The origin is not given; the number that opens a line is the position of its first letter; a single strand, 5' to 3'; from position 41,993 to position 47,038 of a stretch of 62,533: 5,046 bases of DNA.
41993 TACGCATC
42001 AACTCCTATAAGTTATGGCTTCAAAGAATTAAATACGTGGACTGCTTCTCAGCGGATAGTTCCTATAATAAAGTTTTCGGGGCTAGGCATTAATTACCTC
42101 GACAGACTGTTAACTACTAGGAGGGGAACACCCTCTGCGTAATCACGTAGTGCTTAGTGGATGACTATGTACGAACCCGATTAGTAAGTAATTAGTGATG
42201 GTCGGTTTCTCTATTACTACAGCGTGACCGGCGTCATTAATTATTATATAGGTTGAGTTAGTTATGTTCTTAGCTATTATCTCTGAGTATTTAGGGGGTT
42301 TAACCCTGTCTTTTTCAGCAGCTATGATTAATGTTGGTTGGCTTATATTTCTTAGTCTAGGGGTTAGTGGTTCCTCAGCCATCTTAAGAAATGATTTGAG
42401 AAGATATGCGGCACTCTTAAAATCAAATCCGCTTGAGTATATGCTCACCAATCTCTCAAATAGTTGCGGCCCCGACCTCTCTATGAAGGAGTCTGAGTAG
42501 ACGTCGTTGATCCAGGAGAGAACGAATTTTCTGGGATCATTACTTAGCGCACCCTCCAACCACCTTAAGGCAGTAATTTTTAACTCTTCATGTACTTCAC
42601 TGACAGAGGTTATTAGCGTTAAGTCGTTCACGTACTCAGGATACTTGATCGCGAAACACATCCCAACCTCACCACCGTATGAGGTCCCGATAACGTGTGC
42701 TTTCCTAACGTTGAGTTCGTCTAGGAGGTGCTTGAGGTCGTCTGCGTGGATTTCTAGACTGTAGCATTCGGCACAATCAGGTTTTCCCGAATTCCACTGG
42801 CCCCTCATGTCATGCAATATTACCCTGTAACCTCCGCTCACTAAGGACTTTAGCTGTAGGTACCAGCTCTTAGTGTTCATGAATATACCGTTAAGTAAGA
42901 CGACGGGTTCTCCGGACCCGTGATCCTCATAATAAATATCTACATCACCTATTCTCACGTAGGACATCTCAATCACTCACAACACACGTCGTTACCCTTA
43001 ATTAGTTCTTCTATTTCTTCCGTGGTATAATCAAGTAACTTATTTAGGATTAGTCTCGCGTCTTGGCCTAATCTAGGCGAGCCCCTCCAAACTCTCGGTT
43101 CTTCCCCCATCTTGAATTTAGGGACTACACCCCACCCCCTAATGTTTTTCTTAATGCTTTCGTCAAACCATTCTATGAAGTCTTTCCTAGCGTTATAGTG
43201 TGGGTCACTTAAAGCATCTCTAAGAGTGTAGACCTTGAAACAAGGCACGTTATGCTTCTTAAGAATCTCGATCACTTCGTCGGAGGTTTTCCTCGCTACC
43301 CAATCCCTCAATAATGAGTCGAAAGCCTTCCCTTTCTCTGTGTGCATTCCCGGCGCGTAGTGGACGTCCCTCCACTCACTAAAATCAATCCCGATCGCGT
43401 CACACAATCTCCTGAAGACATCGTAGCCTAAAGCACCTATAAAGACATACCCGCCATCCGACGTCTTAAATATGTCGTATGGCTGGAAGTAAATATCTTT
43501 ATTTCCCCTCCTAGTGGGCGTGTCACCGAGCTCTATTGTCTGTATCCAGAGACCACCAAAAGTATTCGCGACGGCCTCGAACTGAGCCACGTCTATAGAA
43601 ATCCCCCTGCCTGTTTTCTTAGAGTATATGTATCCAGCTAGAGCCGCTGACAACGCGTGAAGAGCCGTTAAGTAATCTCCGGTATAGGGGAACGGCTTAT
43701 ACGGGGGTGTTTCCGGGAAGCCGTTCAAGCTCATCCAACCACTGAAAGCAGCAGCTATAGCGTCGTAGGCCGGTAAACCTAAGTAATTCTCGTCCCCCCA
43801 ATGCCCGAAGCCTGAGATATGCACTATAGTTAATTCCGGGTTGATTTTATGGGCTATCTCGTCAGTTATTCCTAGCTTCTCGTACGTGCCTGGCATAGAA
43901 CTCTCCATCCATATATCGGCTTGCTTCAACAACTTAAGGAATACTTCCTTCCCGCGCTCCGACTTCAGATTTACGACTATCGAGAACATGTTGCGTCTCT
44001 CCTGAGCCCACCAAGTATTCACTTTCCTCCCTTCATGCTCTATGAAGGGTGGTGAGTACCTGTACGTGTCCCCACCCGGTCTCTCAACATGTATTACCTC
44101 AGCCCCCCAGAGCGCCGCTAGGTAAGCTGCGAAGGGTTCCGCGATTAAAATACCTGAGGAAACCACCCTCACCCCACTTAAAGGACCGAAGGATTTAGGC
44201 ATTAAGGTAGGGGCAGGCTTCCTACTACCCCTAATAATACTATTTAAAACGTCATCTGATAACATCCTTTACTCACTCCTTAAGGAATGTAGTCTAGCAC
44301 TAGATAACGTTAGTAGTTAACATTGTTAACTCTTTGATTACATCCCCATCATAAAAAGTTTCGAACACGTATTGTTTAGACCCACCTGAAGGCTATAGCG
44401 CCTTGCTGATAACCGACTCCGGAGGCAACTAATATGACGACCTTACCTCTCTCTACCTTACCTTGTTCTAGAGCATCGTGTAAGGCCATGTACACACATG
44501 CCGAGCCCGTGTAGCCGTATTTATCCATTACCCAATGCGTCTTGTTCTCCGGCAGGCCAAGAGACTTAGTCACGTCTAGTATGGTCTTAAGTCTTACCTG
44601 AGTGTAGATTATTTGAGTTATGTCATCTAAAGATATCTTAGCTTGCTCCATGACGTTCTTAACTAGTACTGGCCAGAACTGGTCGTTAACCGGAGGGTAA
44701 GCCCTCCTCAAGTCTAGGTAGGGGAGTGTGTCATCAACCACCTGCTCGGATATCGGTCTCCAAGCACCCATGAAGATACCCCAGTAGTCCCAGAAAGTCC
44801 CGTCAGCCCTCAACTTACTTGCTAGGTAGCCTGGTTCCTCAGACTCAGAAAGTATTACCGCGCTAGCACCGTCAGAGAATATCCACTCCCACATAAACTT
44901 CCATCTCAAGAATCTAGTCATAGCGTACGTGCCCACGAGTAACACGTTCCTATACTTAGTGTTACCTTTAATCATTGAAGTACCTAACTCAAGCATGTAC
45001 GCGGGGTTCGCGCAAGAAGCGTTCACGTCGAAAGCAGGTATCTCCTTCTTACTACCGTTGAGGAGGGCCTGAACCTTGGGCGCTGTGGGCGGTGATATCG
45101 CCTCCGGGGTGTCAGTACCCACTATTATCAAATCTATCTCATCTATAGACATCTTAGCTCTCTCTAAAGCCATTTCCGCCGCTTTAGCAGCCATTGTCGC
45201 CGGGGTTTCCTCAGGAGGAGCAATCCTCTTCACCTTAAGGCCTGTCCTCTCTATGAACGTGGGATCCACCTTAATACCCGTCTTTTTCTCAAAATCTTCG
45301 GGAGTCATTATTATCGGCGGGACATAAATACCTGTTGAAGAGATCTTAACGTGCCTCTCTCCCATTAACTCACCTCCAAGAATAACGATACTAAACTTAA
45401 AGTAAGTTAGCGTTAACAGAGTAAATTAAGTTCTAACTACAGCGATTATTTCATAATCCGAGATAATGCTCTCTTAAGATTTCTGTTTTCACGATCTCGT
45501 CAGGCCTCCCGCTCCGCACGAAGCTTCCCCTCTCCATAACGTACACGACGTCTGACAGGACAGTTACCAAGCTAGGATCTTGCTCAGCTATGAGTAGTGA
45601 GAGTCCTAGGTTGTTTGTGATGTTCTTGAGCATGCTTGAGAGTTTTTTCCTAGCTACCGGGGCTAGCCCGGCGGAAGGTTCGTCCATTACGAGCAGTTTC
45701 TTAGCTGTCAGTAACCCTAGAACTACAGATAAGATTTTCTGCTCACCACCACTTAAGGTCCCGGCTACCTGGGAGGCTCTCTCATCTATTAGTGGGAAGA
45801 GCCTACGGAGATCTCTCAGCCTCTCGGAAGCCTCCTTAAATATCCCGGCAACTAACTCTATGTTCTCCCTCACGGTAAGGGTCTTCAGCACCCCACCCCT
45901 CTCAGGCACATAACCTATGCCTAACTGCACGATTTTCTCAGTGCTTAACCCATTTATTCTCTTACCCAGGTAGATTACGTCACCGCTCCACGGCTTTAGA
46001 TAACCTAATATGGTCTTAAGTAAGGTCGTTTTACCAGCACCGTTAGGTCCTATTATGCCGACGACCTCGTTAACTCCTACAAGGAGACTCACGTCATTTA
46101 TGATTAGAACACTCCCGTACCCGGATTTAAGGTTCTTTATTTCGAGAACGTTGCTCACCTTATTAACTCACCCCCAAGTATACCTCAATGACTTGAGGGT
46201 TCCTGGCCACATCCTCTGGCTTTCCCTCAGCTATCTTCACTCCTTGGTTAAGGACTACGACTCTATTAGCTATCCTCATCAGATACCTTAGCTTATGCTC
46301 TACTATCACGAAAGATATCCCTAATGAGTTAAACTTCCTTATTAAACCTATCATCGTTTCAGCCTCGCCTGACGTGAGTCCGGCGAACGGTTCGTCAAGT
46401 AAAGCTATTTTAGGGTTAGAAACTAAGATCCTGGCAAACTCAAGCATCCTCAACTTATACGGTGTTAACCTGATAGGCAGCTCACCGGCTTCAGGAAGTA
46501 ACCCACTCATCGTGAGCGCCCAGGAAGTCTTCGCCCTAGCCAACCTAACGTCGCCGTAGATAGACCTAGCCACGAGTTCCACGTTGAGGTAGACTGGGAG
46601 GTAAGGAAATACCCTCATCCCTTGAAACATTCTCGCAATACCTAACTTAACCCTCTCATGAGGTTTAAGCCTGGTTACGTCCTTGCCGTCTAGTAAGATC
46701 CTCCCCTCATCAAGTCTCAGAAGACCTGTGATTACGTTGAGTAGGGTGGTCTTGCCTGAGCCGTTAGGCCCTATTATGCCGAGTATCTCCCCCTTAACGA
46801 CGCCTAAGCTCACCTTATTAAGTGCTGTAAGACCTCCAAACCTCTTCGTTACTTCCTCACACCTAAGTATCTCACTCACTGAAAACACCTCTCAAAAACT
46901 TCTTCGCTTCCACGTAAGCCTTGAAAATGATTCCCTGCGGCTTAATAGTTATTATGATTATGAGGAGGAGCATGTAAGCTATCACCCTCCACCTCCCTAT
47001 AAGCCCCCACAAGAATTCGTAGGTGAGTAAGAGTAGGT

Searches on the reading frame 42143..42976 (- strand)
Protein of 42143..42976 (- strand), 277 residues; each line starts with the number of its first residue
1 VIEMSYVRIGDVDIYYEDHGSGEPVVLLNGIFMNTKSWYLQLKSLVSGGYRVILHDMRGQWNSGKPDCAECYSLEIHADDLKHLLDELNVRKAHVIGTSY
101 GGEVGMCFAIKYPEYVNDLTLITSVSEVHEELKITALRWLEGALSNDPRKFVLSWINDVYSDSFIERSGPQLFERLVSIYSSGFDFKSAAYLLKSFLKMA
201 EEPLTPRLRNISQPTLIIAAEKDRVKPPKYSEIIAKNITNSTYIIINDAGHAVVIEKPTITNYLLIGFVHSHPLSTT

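Call 46: search_protein_families(library=pfam, proteins=[window:42143-42976:-], max_evalue=0.0001)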
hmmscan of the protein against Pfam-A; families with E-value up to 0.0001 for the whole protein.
window:42143-42976:- (277 aa): 4 families
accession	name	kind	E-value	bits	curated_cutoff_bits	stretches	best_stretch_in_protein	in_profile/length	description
PF00561.26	Abhydrolase_1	-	1.1e-32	114.1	25.8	1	24-258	2-245/245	alpha/beta hydrolase fold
PF12697.13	Abhydrolase_6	-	1.5e-15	58.9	26.3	1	25-258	1-211/217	Alpha/beta hydrolase family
PF12146.15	Hydrolase_4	-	6.4e-13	49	27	1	25-257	7-238/239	Serine aminopeptidase, S33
PF03096.20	Ndr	-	4.9e-05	22.6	23.3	1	72-146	80-154/283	Ndr family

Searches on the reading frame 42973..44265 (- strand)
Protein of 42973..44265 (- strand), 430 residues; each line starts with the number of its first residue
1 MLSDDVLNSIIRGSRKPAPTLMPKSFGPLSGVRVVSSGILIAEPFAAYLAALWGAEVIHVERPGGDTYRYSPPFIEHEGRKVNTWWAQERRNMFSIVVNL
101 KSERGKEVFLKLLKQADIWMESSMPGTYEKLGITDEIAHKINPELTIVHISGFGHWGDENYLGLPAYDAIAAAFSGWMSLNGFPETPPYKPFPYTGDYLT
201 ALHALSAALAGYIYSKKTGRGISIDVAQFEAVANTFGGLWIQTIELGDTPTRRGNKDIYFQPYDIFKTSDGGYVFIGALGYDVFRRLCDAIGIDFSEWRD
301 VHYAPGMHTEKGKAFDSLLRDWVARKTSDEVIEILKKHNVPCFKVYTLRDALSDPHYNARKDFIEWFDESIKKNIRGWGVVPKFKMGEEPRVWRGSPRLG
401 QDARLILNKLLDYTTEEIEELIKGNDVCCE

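Call 47: search_protein_families(library=pfam, proteins=[window:42973-44265:-], max_evalue=0.0001)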
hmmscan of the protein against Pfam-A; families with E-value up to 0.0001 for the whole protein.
window:42973-44265:- (430 aa): 1 family
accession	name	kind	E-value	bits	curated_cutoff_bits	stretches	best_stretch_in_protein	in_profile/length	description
PF02515.22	CoA_transf_3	-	2.6e-93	313.5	23.3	1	29-402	1-365/366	CoA-transferase family III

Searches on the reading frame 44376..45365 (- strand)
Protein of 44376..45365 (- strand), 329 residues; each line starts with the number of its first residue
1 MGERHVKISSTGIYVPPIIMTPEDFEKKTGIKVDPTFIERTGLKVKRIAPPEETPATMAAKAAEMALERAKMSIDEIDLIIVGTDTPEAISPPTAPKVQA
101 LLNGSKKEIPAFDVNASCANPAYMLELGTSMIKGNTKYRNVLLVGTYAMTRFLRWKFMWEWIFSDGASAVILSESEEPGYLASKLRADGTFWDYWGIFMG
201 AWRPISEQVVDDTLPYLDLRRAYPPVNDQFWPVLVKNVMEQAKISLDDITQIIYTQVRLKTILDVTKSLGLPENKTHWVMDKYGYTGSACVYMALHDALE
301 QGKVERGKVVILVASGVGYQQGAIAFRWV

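Call 47: search_protein_families(library=pfam, proteins=[window:44376-45365:-], max_evalue=0.0001)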
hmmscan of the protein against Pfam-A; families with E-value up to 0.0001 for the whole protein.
window:44376-45365:- (329 aa): 3 families
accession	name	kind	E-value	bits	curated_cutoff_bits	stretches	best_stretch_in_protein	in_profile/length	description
PF08541.16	ACP_syn_III_C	-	4.8e-22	78.4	26.6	1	239-328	1-90/90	3-Oxoacyl-[acyl-carrier-protein (ACP)] synthase III C terminal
PF08545.16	ACP_syn_III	-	7.1e-15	55.1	24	1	112-189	1-80/80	3-Oxoacyl-[acyl-carrier-protein (ACP)] synthase III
PF00108.29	Thiolase_N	-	7e-06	26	26.4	0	54-151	22-117/260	Thiolase, N-terminal domain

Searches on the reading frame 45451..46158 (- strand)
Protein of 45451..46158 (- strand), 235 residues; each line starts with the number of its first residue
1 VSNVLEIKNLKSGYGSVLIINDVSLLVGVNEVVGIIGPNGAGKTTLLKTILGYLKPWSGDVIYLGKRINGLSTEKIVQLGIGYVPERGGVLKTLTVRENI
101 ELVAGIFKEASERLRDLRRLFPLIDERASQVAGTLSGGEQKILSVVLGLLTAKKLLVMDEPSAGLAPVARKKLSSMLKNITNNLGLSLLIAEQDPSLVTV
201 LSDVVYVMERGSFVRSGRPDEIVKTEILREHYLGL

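Call 47: search_protein_families(library=pfam, proteins=[window:45451-46158:-], max_evalue=0.0001)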
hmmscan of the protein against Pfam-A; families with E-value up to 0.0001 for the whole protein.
window:45451-46158:- (235 aa): 3 families
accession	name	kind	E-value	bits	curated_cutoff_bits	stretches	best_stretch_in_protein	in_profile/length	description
PF00005.33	ABC_tran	-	4.8e-27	95.7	25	1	21-162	2-136/137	ABC transporter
PF13304.12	AAA_21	-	3.6e-11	44.1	27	0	131-191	234-296/304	AAA domain, putative AbiEii toxin, Type IV TA system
PF02463.25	SMC_N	-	1.2e-06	28.6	40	0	134-183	136-189/220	RecF/RecN/SMC N terminal domain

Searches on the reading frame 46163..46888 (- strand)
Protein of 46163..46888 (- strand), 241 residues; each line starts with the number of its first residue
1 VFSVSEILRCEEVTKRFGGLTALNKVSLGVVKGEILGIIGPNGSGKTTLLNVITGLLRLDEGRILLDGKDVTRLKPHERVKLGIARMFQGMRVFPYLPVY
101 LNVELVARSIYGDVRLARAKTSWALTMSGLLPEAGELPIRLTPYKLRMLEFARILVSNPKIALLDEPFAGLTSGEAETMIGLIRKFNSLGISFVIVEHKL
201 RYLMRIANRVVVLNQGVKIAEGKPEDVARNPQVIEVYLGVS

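Call 47: search_protein_families(library=pfam, proteins=[window:46163-46888:-], max_evalue=0.0001)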
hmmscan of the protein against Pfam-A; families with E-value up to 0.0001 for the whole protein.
window:46163-46888:- (241 aa): 3 families
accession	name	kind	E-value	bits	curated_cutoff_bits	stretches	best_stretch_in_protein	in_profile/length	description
PF00005.33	ABC_tran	-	1.1e-24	88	25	1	23-169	1-137/137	ABC transporter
PF12399.14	BCA_ABC_TP_C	-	7.1e-11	41.9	25.5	1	218-240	2-24/27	Branched-chain amino acid ATP-binding cassette transporter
PF13304.12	AAA_21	-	4.8e-05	24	27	1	36-59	2-25/304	AAA domain, putative AbiEii toxin, Type IV TA system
